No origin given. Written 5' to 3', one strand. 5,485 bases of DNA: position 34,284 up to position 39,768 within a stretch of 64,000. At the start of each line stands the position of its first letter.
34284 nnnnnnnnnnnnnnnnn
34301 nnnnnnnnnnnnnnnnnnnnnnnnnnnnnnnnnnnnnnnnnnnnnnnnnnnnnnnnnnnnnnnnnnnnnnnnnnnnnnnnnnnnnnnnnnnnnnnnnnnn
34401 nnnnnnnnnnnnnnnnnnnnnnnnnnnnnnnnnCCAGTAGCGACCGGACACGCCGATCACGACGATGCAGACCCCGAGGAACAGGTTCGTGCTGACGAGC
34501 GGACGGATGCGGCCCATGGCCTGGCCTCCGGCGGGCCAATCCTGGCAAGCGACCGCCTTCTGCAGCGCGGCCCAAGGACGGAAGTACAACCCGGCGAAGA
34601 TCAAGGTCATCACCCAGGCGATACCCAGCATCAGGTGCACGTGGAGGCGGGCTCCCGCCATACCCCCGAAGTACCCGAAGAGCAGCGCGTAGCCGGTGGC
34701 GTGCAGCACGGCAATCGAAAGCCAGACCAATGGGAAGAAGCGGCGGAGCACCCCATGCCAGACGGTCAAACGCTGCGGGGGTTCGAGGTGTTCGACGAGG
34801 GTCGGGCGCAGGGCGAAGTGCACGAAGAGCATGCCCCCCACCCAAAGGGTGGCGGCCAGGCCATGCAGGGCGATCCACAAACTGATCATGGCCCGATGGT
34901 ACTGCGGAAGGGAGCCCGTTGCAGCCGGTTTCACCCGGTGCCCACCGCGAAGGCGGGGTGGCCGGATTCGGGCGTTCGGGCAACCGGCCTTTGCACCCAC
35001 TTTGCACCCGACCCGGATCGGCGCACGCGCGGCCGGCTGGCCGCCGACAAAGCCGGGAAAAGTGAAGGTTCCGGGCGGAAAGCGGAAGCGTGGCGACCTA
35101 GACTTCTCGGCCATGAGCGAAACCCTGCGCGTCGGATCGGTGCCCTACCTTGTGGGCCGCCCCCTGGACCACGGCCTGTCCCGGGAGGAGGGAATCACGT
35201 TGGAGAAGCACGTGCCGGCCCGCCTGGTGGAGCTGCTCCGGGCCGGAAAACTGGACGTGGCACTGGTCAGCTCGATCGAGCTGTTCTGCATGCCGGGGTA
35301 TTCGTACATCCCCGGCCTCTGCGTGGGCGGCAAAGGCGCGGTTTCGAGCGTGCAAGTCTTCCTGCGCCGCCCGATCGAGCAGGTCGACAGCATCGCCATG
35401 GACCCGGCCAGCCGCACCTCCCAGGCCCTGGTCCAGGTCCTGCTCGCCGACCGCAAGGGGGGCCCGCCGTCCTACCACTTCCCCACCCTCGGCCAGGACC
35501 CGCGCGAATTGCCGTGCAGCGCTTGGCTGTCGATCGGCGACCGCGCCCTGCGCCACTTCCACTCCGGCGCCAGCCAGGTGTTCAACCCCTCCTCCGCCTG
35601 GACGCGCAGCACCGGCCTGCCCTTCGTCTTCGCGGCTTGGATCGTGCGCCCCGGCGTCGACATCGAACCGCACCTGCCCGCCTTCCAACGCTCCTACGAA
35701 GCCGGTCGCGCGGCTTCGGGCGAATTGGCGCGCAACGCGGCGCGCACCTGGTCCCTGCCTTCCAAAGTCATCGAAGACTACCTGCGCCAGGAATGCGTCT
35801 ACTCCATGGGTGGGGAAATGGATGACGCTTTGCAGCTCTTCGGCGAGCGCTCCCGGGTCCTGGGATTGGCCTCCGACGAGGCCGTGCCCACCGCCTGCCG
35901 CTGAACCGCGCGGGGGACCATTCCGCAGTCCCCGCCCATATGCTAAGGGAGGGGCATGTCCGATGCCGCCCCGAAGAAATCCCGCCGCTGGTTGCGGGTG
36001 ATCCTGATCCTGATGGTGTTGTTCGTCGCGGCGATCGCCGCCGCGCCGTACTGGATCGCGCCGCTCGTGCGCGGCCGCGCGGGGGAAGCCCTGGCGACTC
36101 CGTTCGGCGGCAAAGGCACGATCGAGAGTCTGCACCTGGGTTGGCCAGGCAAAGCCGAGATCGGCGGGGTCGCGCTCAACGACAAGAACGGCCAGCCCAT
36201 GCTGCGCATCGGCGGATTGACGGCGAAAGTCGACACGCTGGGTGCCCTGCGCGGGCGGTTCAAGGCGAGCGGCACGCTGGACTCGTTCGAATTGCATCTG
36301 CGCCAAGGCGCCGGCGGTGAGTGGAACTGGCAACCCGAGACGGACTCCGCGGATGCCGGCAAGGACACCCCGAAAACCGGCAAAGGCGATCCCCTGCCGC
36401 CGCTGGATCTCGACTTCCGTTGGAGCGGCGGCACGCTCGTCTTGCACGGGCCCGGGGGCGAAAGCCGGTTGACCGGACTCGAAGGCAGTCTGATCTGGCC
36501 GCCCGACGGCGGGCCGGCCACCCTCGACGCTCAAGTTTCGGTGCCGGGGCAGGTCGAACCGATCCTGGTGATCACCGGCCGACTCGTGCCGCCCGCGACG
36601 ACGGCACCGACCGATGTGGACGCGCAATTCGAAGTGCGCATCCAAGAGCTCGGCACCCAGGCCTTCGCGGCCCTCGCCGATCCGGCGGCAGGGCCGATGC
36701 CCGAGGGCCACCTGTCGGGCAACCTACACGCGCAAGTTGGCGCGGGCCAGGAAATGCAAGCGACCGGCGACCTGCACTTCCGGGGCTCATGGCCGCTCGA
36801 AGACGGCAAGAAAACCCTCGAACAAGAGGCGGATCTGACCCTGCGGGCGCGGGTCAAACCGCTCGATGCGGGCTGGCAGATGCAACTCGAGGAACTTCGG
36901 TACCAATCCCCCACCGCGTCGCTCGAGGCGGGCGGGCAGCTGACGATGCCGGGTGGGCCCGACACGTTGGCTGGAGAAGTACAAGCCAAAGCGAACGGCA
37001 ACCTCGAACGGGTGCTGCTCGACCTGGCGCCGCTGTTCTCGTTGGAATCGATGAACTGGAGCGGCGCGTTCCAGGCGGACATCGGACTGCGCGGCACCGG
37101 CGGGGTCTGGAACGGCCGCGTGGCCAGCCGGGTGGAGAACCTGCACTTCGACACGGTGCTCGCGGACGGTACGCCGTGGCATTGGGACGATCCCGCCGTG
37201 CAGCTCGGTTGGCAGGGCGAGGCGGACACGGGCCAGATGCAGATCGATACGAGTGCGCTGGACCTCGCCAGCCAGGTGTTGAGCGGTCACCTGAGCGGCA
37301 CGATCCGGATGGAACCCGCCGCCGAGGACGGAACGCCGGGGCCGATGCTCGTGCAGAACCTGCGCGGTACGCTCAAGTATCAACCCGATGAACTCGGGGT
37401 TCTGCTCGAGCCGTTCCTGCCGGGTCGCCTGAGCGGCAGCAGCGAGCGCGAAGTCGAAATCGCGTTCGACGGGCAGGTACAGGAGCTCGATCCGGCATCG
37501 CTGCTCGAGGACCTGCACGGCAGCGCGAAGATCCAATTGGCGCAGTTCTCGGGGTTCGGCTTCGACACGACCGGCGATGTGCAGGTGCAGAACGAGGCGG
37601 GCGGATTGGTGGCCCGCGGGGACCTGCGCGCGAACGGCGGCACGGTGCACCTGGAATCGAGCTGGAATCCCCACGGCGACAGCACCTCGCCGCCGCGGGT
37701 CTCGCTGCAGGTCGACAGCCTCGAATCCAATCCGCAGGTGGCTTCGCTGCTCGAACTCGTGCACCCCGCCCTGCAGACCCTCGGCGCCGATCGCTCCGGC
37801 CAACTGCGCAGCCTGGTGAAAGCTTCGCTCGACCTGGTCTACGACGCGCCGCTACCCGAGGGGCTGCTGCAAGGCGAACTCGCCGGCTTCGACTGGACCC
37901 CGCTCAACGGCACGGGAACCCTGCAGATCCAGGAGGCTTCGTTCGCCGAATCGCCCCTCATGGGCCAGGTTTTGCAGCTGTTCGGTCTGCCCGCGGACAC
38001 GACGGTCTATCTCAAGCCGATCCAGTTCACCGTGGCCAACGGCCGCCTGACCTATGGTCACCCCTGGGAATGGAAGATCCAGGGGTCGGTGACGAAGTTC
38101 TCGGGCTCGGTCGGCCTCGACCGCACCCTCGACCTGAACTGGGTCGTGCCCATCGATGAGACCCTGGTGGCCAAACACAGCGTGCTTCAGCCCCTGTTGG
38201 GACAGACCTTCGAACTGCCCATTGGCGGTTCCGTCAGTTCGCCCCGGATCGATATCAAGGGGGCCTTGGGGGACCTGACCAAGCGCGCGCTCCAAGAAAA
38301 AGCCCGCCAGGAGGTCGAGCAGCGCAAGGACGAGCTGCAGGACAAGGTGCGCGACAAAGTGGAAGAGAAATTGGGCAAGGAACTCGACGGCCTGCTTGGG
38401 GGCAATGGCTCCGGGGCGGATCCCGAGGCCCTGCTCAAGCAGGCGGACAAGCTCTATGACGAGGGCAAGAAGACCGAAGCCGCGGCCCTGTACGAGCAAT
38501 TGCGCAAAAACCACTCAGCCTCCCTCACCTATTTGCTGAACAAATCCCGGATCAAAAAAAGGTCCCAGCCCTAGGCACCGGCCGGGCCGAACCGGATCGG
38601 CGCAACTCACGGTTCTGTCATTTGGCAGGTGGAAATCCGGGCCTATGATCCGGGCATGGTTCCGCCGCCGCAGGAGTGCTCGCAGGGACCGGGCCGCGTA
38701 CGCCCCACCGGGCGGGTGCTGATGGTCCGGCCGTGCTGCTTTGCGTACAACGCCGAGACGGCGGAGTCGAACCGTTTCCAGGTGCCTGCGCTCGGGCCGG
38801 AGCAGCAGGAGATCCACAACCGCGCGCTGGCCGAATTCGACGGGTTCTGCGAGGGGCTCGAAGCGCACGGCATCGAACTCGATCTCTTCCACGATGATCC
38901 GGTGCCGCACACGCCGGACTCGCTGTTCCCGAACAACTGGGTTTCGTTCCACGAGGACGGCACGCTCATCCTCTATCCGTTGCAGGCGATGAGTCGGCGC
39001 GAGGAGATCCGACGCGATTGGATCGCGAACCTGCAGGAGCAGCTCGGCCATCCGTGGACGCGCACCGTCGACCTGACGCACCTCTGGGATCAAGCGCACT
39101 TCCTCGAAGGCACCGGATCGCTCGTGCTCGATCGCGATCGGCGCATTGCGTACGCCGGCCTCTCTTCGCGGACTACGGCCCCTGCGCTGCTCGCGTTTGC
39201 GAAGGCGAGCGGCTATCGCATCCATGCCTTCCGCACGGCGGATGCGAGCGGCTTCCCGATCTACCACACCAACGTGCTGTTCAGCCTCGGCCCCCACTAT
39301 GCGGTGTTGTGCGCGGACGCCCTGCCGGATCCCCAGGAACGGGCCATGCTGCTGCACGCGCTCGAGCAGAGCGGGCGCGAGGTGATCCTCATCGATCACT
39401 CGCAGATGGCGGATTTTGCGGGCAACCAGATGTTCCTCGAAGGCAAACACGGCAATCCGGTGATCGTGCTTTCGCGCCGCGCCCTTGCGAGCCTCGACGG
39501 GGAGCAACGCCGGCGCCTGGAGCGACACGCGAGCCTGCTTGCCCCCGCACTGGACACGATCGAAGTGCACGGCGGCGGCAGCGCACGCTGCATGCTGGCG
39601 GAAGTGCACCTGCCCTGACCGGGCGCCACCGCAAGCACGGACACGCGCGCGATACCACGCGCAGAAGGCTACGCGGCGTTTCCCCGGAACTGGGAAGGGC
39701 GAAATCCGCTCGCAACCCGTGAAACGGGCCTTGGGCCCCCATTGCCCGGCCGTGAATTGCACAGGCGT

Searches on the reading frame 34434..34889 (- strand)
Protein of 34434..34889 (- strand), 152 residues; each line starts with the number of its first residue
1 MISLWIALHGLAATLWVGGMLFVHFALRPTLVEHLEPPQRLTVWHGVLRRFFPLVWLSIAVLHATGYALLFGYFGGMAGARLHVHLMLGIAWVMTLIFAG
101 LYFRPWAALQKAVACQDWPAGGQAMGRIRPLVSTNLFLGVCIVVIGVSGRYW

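Call 43: find_homologous_proteins(query=window:34434-34889:-, max_evalue=1e-10)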
Query seq(152 aa) (152 aa): 755 proteins with E <= 1e-10 among 843 candidates; the best 120 are listed.
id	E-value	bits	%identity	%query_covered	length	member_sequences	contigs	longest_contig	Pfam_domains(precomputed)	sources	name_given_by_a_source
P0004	3.4e-95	335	100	100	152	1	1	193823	PF05425.19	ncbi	ncbi:MAG: CopD family protein [Planctomycetota bacterium]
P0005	7.8e-63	229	69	98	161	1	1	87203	PF05425.19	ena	-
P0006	3.5e-59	218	68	100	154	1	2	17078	PF05425.19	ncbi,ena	-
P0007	6.3e-59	217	67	98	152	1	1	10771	PF05425.19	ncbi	-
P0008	6.8e-55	204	63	99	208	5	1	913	PF05425.19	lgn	-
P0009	7.0e-55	204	69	97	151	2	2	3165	PF05425.19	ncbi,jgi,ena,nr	ncbi:MAG TPA: CopD family protein [Planctomycetota bacterium]|nr:CopD family protein [Planctomycetot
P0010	1.1e-54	203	65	96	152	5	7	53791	PF05425.19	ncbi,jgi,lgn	ncbi:MAG: putative membrane protein [Planctomycetota bacterium]|jgi:uncharacterized membrane protein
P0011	5.6e-54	201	65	96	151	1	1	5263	PF05425.19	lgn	-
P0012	8.9e-53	197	62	98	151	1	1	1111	PF05425.19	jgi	-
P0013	3.3e-51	192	63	96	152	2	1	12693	PF05425.19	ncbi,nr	ncbi:MAG: CopD family protein [Planctomycetota bacterium]|nr:CopD family protein [Planctomycetota ba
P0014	1.1e-44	170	53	99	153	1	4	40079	PF05425.19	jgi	jgi:uncharacterized membrane protein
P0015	2.3e-44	169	53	96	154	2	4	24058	PF05425.19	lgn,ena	-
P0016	1.9e-43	166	51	99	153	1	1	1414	PF05425.19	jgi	jgi:uncharacterized membrane protein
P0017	3.3e-43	166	52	98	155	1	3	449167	PF05425.19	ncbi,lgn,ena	-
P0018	3.8e-43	165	53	85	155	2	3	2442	PF05425.19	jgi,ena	-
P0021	8.2e-43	164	53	98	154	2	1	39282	PF05425.19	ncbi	-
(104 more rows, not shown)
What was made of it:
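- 34431..34889 (-): First cassette gene: 152-aa CopD-like membrane protein (P0004). NCBI calls it 'CopD family protein' (call 43).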

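Call 44: find_encoding_contigs(protein=P0005, flank=7000, max_places=2)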
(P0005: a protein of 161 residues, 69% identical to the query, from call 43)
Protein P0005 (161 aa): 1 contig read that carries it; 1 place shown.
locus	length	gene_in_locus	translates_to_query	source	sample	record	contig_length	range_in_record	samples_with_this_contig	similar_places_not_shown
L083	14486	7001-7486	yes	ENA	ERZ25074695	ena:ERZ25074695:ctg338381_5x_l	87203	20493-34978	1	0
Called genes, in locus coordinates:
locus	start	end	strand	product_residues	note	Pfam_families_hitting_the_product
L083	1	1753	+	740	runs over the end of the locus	-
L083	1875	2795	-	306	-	PF19420:DDAH_eukar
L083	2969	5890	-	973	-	PF05359:DUF748 (weak)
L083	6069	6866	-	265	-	PF02621:VitK2_biosynth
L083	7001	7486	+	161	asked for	PF05425:CopD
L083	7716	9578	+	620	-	-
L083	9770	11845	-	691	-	-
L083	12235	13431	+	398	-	PF00849:PseudoU_synth_2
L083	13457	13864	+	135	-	PF00849:PseudoU_synth_2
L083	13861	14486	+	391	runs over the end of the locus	PF09594:GT87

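Call 45: find_encoding_contigs(protein=P0006, flank=7000, max_places=2)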
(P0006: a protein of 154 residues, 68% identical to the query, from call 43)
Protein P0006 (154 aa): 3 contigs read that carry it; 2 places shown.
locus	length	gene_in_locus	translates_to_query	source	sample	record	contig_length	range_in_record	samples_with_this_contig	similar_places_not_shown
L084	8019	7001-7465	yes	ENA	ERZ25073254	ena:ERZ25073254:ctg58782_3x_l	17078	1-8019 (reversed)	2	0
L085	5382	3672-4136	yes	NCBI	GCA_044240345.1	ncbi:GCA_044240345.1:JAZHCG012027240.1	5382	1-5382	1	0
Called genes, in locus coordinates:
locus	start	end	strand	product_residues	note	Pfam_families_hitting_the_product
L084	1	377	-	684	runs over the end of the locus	PF12262:Lipase_bact_N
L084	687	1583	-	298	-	PF19420:DDAH_eukar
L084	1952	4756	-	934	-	PF05359:DUF748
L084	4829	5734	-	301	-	PF02621:VitK2_biosynth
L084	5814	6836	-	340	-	-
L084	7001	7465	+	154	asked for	PF05425:CopD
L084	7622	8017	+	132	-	?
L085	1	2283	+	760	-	?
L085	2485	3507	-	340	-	-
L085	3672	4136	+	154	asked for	PF05425:CopD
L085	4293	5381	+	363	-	?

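Call 46: find_encoding_contigs(protein=P0010, flank=7000, max_places=3)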
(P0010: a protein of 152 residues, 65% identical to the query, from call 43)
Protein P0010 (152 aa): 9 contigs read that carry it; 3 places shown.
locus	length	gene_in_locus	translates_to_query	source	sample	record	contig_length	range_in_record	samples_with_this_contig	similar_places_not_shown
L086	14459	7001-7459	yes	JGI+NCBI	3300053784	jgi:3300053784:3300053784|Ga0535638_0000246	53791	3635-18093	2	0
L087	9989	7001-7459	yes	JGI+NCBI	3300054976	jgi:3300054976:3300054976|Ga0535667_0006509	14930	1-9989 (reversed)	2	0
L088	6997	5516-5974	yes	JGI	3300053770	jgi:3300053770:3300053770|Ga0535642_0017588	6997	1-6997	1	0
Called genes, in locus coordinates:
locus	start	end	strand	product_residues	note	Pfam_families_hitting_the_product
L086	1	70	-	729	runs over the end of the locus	PF12262:Lipase_bact_N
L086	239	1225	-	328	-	PF19420:DDAH_eukar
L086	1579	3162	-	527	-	-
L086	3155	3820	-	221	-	-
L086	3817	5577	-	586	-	PF00012:HSP70, PF06723:MreB_Mbl, PF00012:HSP70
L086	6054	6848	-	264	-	PF02621:VitK2_biosynth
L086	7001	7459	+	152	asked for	PF05425:CopD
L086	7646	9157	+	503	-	PF14312:FG-GAP_2 (faint)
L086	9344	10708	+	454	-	-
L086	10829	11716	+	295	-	PF03602:Cons_hypoth95 (weak)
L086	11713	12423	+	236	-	PF00849:PseudoU_synth_2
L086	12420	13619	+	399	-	PF09594:GT87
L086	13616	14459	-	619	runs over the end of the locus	PF01433:Peptidase_M1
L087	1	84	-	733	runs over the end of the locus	PF12262:Lipase_bact_N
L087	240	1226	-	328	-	PF19420:DDAH_eukar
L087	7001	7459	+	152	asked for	PF05425:CopD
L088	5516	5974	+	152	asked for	PF05425:CopD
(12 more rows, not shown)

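Call 50: find_encoding_contigs(protein=P0007, flank=7000, max_places=1)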
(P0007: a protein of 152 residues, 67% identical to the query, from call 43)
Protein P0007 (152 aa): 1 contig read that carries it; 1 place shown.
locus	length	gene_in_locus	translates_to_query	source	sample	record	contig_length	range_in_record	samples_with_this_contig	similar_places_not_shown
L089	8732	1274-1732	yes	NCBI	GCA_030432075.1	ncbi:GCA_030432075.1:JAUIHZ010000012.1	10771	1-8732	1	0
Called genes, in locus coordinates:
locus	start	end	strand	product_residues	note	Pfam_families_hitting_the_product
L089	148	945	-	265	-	PF02621:VitK2_biosynth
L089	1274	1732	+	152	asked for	PF05425:CopD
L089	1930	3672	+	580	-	-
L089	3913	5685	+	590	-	-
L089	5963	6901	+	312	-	-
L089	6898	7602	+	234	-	PF00849:PseudoU_synth_2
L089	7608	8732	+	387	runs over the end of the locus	PF09594:GT87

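Call 51: find_encoding_contigs(protein=P0013, flank=7000, max_places=1)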
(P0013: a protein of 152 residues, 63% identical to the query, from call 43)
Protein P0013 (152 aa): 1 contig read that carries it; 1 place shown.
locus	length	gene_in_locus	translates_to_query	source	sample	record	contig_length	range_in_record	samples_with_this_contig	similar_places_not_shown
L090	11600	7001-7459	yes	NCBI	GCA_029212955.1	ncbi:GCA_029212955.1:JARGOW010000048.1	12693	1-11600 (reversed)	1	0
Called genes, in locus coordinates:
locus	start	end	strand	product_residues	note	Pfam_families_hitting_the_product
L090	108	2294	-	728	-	PF12262:Lipase_bact_N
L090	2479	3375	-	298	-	PF19420:DDAH_eukar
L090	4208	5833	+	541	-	-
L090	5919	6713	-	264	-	PF02621:VitK2_biosynth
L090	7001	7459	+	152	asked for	PF05425:CopD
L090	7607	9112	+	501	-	PF14312:FG-GAP_2 (faint)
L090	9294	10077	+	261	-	-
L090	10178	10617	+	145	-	-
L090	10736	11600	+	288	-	PF03602:Cons_hypoth95 (weak)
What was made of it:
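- A CopD-family gene is in the cassette in every lineage where that side is visible (calls 44-46, 50, 51).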

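Call 52: find_encoding_contigs(protein=P0014, flank=7000, max_places=2)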
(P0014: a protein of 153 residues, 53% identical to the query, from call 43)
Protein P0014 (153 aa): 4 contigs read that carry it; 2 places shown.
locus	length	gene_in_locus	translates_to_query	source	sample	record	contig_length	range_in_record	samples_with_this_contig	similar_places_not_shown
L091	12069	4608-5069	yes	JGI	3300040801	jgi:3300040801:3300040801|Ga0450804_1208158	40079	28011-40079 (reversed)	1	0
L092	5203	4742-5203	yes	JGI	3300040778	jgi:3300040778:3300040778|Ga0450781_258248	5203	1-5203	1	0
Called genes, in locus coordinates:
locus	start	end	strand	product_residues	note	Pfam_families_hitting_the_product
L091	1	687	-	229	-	?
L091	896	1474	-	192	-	PF00117:GATase, PF07722:Peptidase_C26 (weak)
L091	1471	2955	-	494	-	PF04715:, PF00425:Chorismate_bind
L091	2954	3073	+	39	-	-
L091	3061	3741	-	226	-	PF00702:Hydrolase, PF12710:HAD, PF13419:HAD_2, PF13242:Hydrolase_like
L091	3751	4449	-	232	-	PF00834:Ribul_P_3_epim, PF01729:QRPTase_C (faint)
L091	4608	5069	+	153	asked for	PF05425:CopD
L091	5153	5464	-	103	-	PF00034:Cytochrom_C, PF13442:Cytochrome_CBB3 (weak)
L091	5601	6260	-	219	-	PF01891:CbiM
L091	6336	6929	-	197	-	PF05175:MTS, PF13489:Methyltransf_23 (weak), PF02353:CMAS (weak), PF06325:PrmA, PF13847:Methyltransf_31, PF08241:Methyltransf_11, PF08242:Methyltransf_12 (weak), PF13649:Methyltransf_25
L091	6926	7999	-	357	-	PF22660:RS_preATP-grasp-like, PF02222:ATP-grasp, PF02786:CPSase_L_D2 (weak), PF17769:PurK_C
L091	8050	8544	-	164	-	PF00731:AIRC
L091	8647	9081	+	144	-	PF06146:PsiE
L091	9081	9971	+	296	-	PF01259:SAICAR_synt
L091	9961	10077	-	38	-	-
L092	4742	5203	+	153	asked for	PF05425:CopD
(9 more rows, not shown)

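Call 55: search_protein_families(library=pfam, proteins=[L083:9890-11719:+, L086:9344-10708:+, L089:4003-5685:+, L083:7650-9578:+, L086:7646-9157:+], max_evalue=0.1)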
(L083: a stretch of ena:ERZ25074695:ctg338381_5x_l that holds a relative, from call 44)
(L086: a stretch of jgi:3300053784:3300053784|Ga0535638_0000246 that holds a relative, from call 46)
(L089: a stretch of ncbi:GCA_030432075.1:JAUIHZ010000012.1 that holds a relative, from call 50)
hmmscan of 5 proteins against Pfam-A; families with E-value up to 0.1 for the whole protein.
L083:9890-11719:+ (609 aa): 1 family
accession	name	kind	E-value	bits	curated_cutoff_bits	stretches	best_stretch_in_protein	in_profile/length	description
PF07382.16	HC2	-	0.00094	19.8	40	1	26-131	76-179/194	Histone H1-like nucleoprotein HC2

L086:9344-10708:+ (454 aa): 0 families

L089:4003-5685:+ (560 aa): 1 family
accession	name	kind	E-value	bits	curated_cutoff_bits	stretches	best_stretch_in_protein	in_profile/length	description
PF21102.3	DprA_N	-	0.029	14.5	22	0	8-43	28-63/64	DprA-like N-terminal HHH domain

L083:7650-9578:+ (642 aa): 2 families
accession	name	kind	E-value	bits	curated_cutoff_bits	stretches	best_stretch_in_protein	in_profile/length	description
PF14312.12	FG-GAP_2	-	0.024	15.2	23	0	324-349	14-39/49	FG-GAP repeat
PF25235.1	DUF7850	-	0.088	13.8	27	0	77-125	2-50/165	Domain of unknown function (DUF7850)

L086:7646-9157:+ (503 aa): 1 family
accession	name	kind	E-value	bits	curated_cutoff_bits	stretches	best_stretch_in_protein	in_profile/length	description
PF14312.12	FG-GAP_2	-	6.3e-13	49.1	23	1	259-293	12-49/49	FG-GAP repeat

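Call 56: search_protein_families(library=ncbifam, proteins=[L083:9890-11719:+, L086:9344-10708:+, L089:4003-5685:+], max_evalue=0.1)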
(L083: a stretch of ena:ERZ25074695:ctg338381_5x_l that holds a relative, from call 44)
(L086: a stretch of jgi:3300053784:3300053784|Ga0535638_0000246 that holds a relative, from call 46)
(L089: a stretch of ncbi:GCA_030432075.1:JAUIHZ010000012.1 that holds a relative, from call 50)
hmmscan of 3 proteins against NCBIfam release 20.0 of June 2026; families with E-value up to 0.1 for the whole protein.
L083:9890-11719:+ (609 aa): 0 families

L086:9344-10708:+ (454 aa): 0 families

L089:4003-5685:+ (560 aa): 0 families

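Call 65: find_encoding_contigs(protein=P0017, flank=5000, max_places=1)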
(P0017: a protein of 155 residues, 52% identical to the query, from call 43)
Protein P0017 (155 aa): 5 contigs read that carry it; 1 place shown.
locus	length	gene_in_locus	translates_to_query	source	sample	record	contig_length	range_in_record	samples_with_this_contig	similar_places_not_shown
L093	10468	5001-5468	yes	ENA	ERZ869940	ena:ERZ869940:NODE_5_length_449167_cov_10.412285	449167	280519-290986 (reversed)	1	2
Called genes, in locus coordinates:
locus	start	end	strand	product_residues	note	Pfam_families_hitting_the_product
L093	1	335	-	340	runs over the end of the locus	PF02885:Glycos_trans_3N, PF00591:Glycos_transf_3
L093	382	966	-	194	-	PF00117:GATase, PF07722:Peptidase_C26 (weak)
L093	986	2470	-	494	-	PF04715:, PF00425:Chorismate_bind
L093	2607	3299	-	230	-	PF00702:Hydrolase, PF12710:HAD, PF13419:HAD_2, PF13242:Hydrolase_like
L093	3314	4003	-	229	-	PF00834:Ribul_P_3_epim, PF01729:QRPTase_C (faint)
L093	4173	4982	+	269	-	PF12048:DUF3530, PF02230:Abhydrolase_2 (faint), PF12146:Hydrolase_4 (faint), PF12048:DUF3530, PF00561:Abhydrolase_1 (weak), PF12695:Abhydrolase_5 (weak)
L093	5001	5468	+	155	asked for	PF05425:CopD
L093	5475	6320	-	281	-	PF04391:DUF533 (faint), PF27507:DjlA_TM, PF05099:TerB, PF00226:DnaJ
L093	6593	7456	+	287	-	PF08668:HDOD, PF01966:HD (weak)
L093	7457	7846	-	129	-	PF03625:DUF302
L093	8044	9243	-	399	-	PF07396:Porin_O_P (faint)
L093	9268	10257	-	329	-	PF13360:PQQ_2 (faint), PF16819:DUF5074 (faint), PF10282:Lactonase (faint), PF08450:SGL (faint), PF25174:Beta-prop_THOC3 (weak), PF22494:choice_anch_I (faint), PF21783:YNCE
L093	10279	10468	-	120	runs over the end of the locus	PF00034:Cytochrom_C (weak), PF13442:Cytochrome_CBB3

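Call 66: find_encoding_contigs(protein=P0021, flank=5000, max_places=1)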
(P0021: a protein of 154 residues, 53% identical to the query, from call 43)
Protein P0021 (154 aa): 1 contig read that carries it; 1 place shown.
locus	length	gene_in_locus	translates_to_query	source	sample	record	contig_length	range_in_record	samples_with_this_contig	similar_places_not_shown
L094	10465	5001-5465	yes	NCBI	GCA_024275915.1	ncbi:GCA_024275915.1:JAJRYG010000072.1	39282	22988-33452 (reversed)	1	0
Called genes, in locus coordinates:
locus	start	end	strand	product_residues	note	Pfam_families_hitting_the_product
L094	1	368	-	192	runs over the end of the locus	PF00117:GATase, PF07722:Peptidase_C26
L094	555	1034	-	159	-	PF00425:Chorismate_bind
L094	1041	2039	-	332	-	PF04715:, PF00425:Chorismate_bind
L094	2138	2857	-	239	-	PF00702:Hydrolase, PF12710:HAD (weak), PF13419:HAD_2, PF13242:Hydrolase_like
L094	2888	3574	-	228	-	PF00834:Ribul_P_3_epim, PF01729:QRPTase_C (faint)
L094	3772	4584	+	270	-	PF12697:Abhydrolase_6 (faint), PF12048:DUF3530, PF00561:Abhydrolase_1 (weak), PF12048:DUF3530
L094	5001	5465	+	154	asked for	PF05425:CopD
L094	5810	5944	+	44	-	-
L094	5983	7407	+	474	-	-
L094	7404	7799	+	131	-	-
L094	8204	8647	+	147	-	PF04214:DUF411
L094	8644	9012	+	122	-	-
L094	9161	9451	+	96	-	-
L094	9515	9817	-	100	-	PF22277:EncFtn-like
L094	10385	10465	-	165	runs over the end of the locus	PF04403:PqiA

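Call 79: search_solved_structures(query=P0004, max_evalue=1)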
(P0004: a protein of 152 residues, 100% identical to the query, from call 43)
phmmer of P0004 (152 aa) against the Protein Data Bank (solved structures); distinct sequences matched with E-value up to 1: 0.

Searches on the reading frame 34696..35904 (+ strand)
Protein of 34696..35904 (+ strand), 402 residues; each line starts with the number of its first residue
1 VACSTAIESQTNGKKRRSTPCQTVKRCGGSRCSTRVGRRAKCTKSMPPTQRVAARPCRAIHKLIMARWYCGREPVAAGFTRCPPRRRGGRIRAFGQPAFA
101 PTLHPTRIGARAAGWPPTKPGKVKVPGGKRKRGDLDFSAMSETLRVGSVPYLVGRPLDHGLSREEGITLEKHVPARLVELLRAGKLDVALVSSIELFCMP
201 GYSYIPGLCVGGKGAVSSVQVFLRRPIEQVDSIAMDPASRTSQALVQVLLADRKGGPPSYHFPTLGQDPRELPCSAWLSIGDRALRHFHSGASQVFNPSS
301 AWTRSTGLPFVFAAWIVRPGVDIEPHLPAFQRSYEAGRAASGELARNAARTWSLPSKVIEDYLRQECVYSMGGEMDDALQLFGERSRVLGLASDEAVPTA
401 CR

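Call 13: search_protein_families(library=pfam, proteins=[window:34696-35904:+], max_evalue=0.001)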
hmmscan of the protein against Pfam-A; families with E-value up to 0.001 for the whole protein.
window:34696-35904:+ (402 aa): 1 family
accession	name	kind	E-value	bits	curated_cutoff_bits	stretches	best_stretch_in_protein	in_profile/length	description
PF02621.19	VitK2_biosynth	-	5.9e-37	127.9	26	1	144-385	1-249/252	Menaquinone biosynthesis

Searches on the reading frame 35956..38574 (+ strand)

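Call 13: search_protein_families(library=pfam, proteins=[window:35956-38574:+], max_evalue=0.001)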
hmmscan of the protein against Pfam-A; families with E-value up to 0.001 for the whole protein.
window:35956-38574:+ (872 aa): 1 family
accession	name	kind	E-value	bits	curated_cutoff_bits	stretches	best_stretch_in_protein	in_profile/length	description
PF05359.17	DUF748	-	3.8e-11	42.2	50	1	4-323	6-319/1037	Domain of Unknown Function (DUF748)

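Call 38: search_protein_families(library=ncbifam, proteins=[window:35956-38574:+], max_evalue=0.01)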
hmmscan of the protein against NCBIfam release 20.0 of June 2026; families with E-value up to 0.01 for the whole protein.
window:35956-38574:+ (872 aa): 1 family
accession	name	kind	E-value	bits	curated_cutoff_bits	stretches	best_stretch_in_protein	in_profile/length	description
TIGR03545.1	TIGR03545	subfamily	4.7e-05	22.1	173.35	1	751-808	491-551/556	TIGR03545 family protein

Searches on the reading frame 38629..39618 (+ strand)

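Call 75: search_protein_families(library=pfam, proteins=[window:38629-39618:+], max_evalue=0.00001)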
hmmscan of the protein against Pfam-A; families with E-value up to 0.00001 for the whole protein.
window:38629-39618:+ (329 aa): 1 family
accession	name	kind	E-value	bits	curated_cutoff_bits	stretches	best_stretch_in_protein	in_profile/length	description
PF19420.4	DDAH_eukar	-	2.4e-83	280.2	23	1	38-327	1-291/291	N,N dimethylarginine dimethylhydrolase, eukaryotic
